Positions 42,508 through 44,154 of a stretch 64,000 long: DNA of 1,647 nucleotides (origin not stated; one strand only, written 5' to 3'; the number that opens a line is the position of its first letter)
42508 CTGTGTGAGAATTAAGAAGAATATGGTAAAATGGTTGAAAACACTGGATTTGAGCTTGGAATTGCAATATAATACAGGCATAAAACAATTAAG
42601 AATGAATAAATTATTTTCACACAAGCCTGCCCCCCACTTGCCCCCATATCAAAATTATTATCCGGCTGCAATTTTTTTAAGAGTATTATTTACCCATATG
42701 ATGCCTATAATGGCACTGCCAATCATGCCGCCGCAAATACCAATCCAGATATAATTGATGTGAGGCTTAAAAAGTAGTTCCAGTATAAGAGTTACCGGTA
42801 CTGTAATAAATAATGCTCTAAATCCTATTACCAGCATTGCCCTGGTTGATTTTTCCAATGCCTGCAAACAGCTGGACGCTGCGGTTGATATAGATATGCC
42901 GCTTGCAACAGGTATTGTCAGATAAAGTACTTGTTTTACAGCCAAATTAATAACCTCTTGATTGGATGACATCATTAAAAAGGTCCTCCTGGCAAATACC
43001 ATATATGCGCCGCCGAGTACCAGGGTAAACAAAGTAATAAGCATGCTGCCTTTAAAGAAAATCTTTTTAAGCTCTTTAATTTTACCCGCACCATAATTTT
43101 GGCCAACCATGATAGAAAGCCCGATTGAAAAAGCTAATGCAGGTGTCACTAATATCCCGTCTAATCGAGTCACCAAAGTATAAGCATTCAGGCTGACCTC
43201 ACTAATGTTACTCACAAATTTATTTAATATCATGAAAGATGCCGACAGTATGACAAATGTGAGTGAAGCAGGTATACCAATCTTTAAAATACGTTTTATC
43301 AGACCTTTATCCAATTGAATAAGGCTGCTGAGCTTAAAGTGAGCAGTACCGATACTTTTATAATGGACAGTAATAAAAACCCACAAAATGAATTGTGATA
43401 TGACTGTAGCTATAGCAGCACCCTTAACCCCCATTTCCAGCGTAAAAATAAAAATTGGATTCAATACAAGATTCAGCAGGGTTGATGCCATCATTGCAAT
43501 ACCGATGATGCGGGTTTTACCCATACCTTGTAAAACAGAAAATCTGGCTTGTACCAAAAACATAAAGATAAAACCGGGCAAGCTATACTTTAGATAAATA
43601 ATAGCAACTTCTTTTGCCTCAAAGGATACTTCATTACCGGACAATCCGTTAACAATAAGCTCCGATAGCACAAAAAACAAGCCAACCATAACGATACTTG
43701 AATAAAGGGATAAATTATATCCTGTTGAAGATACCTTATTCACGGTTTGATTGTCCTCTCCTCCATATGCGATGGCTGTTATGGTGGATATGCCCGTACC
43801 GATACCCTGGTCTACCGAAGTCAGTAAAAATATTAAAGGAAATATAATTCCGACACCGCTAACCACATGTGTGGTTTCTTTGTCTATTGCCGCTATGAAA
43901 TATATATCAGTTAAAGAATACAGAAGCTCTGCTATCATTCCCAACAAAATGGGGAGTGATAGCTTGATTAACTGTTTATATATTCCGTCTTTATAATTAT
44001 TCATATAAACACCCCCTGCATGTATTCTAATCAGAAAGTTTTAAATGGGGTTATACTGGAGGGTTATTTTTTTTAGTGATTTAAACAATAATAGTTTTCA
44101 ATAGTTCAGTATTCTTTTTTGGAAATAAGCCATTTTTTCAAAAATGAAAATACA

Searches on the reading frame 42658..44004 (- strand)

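Call 10: search_protein_families(library=pfam, proteins=[window:42658-44004:-], max_evalue=0.0001)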
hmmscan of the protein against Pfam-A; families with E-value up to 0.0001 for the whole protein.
window:42658-44004:- (448 aa): 1 family
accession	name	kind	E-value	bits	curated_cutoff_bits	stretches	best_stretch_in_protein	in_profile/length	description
PF01554.23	MatE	-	5.1e-41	140.5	24.9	2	245-405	1-159/161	MatE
